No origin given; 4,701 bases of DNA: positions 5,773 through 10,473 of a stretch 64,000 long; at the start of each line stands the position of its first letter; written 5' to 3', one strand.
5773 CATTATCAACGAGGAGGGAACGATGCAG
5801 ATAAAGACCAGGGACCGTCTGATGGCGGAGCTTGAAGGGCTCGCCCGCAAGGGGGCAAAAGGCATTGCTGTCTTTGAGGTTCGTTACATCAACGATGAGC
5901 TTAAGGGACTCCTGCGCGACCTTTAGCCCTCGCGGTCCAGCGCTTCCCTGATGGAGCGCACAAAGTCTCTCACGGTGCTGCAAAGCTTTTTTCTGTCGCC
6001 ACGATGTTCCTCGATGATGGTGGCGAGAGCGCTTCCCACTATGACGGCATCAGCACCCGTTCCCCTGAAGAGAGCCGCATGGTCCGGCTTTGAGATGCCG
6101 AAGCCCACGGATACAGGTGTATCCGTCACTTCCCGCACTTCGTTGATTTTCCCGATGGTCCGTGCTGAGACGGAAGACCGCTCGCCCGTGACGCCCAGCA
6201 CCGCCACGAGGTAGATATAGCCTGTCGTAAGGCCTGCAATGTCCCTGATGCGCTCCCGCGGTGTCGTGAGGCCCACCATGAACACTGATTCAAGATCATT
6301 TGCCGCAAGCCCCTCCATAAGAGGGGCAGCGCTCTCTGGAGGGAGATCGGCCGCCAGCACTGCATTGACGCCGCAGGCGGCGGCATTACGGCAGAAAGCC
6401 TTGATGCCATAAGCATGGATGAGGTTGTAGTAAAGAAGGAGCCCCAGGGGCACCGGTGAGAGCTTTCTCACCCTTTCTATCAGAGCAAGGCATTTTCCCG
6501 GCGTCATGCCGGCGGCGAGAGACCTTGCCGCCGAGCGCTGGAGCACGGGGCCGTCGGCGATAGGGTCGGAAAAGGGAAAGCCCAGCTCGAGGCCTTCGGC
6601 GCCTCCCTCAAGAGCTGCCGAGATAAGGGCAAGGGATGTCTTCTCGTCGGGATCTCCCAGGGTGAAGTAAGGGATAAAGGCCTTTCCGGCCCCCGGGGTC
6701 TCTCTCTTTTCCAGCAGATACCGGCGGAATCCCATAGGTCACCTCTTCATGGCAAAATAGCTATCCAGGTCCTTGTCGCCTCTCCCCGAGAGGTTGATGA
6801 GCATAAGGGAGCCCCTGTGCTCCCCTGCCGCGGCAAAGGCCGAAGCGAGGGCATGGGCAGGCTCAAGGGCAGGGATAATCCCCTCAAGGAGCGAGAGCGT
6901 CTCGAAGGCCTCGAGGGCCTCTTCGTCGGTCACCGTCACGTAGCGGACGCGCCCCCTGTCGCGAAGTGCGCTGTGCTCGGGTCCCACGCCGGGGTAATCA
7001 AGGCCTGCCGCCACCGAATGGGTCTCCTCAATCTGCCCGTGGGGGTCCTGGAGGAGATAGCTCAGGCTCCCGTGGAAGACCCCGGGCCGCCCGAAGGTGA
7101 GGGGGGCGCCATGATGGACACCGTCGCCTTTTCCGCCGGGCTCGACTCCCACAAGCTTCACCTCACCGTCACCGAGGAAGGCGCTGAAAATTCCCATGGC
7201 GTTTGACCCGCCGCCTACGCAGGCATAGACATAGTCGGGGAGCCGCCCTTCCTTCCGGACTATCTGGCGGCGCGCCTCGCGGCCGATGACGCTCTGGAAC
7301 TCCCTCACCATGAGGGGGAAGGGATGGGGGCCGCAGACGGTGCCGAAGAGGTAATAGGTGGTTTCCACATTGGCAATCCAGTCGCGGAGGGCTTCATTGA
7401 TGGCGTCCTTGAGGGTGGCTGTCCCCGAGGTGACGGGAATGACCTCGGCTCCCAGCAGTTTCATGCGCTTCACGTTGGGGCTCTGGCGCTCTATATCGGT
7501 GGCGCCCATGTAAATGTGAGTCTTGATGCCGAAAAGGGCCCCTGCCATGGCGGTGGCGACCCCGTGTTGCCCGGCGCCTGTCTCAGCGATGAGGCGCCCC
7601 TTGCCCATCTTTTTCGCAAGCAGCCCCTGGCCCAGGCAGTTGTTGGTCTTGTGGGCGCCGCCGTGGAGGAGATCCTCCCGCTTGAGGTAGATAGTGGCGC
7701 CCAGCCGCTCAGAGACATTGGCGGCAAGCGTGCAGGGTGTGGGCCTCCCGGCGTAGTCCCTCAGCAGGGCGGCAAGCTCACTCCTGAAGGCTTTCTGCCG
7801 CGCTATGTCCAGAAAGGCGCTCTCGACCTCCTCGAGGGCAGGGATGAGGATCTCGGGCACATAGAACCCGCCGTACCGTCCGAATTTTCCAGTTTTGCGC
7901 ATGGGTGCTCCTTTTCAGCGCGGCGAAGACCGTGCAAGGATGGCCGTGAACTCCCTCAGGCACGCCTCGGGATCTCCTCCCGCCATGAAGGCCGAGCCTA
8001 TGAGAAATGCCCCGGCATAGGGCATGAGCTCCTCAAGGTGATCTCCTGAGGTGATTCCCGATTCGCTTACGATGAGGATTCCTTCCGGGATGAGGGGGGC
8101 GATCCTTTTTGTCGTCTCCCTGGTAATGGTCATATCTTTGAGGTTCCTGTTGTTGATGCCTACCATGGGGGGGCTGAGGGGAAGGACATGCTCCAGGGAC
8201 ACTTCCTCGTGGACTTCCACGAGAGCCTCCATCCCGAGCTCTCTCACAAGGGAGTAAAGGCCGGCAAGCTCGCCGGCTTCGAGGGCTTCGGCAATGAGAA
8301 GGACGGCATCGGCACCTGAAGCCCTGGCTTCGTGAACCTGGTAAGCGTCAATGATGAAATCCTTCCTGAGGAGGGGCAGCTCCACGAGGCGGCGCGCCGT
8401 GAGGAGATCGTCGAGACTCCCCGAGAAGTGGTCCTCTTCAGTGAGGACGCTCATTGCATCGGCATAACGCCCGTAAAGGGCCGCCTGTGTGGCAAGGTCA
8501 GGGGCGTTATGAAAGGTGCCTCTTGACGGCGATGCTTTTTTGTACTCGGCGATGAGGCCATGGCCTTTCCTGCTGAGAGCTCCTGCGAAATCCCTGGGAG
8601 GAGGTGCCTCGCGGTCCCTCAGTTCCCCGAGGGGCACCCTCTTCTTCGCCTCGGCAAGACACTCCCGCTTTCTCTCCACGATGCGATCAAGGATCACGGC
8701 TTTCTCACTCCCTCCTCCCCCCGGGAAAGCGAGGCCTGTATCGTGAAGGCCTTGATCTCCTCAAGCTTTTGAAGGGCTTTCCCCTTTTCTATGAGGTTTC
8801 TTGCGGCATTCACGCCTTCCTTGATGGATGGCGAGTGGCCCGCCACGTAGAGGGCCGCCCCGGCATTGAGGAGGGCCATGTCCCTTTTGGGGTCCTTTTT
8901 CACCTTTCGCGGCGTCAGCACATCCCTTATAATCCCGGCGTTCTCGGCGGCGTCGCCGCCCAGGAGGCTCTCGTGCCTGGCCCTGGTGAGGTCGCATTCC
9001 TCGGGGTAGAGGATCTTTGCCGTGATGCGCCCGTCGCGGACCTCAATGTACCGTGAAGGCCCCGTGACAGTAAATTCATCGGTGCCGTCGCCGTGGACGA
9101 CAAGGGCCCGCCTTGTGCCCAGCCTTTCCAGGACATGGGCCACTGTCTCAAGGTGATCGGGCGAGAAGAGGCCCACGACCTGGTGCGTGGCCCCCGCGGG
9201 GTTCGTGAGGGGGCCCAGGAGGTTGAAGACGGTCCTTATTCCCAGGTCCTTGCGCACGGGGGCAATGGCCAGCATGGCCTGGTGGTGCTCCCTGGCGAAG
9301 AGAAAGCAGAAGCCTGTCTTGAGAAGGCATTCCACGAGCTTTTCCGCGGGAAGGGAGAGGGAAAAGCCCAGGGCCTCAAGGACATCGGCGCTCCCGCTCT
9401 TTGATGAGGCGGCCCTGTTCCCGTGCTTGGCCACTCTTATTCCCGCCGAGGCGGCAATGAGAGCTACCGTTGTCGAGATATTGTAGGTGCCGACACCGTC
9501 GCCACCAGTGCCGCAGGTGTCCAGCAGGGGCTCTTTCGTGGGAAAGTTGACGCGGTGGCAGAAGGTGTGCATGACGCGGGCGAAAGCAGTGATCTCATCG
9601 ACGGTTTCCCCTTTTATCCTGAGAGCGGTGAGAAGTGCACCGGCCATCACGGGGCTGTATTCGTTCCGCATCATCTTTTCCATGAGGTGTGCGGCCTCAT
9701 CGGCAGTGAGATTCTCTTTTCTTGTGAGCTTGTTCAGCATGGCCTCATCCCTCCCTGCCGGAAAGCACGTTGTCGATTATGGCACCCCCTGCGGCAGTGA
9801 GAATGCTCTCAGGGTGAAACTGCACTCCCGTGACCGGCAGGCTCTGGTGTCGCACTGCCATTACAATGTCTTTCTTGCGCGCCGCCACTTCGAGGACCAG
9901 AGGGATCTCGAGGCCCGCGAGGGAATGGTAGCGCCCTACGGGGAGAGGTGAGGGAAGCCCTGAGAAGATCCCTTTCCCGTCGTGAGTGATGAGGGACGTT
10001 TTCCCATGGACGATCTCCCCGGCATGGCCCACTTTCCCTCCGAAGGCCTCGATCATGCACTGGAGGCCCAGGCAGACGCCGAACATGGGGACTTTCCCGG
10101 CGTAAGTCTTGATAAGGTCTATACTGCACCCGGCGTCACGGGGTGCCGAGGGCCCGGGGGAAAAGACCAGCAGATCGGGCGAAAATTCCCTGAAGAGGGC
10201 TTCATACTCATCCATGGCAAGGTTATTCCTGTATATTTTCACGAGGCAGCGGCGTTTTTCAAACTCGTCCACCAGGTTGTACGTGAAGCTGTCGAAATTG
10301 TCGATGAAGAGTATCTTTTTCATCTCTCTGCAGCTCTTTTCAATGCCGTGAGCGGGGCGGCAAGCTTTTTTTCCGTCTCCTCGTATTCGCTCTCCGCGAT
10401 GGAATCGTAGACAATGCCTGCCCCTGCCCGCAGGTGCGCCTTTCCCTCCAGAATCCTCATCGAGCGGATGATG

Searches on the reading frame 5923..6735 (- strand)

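Call 52: search_protein_families(library=pfam, proteins=[window:5923-6735:-], max_evalue=0.00001)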
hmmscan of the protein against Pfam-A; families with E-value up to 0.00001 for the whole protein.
window:5923-6735:- (270 aa): 1 family
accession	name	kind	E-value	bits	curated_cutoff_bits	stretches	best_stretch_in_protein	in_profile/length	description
PF00290.26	Trp_syntA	-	6.9e-76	255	27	1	17-264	9-256/259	Tryptophan synthase alpha chain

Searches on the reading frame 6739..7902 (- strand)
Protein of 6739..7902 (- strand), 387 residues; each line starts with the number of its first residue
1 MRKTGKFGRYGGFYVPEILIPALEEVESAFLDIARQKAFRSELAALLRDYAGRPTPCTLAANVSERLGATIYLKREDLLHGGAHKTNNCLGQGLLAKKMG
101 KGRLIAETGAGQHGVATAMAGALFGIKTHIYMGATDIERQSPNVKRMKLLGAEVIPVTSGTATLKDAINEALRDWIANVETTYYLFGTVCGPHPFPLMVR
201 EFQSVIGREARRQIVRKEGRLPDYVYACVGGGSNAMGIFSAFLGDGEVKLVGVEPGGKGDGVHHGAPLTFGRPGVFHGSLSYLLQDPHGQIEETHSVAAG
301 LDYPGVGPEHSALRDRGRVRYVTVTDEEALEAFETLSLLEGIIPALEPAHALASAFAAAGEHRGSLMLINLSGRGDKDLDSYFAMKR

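Call 52: search_protein_families(library=pfam, proteins=[window:6739-7902:-], max_evalue=0.00001)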
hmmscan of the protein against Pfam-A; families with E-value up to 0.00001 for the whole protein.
window:6739-7902:- (387 aa): 1 family
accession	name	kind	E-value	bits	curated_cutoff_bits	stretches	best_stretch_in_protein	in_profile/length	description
PF00291.31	PALP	-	7.4e-44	150.7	35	1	51-373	4-295/295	Pyridoxal-phosphate dependent enzyme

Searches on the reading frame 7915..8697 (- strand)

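Call 52: search_protein_families(library=pfam, proteins=[window:7915-8697:-], max_evalue=0.00001)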
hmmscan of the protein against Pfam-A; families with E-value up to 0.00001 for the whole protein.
window:7915-8697:- (260 aa): 1 family
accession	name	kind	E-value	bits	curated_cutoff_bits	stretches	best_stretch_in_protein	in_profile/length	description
PF00218.27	IGPS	-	1.6e-75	254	27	1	3-249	1-253/254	Indole-3-glycerol phosphate synthase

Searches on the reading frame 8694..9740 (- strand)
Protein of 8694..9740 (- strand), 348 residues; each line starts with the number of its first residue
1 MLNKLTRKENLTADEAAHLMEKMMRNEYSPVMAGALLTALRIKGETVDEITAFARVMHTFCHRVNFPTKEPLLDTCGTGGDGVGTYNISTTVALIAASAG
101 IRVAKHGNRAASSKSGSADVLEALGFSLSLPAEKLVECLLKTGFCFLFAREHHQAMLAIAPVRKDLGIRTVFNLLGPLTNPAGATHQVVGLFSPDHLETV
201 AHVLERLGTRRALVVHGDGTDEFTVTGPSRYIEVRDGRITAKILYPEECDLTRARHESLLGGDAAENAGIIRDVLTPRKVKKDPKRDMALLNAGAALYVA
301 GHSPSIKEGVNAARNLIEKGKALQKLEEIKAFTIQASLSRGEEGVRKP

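Call 52: search_protein_families(library=pfam, proteins=[window:8694-9740:-], max_evalue=0.00001)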
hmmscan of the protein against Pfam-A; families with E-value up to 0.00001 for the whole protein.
window:8694-9740:- (348 aa): 2 families
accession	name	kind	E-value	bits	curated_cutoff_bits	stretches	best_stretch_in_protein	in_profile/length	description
PF00591.27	Glycos_transf_3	-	3.4e-88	296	27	1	70-323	2-253/253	Glycosyl transferase family, a/b domain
PF02885.22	Glycos_trans_3N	-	4.3e-21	74.9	26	1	2-59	4-61/63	Glycosyl transferase family, helical bundle domain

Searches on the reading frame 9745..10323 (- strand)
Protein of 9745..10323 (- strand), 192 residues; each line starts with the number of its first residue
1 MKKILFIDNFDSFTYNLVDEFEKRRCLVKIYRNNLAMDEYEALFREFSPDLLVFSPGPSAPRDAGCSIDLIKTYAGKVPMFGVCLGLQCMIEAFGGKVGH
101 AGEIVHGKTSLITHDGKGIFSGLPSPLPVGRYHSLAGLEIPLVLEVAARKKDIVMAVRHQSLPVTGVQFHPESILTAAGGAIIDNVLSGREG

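Call 52: search_protein_families(library=pfam, proteins=[window:9745-10323:-], max_evalue=0.00001)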
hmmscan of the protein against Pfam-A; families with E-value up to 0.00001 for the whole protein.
window:9745-10323:- (192 aa): 2 families
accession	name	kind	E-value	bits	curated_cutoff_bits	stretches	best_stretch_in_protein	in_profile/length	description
PF00117.34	GATase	-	7.7e-51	172.9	22.8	1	6-186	2-186/190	Glutamine amidotransferase class-I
PF07722.19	Peptidase_C26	-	4.9e-09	36.7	20.5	1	62-172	90-219/219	Peptidase C26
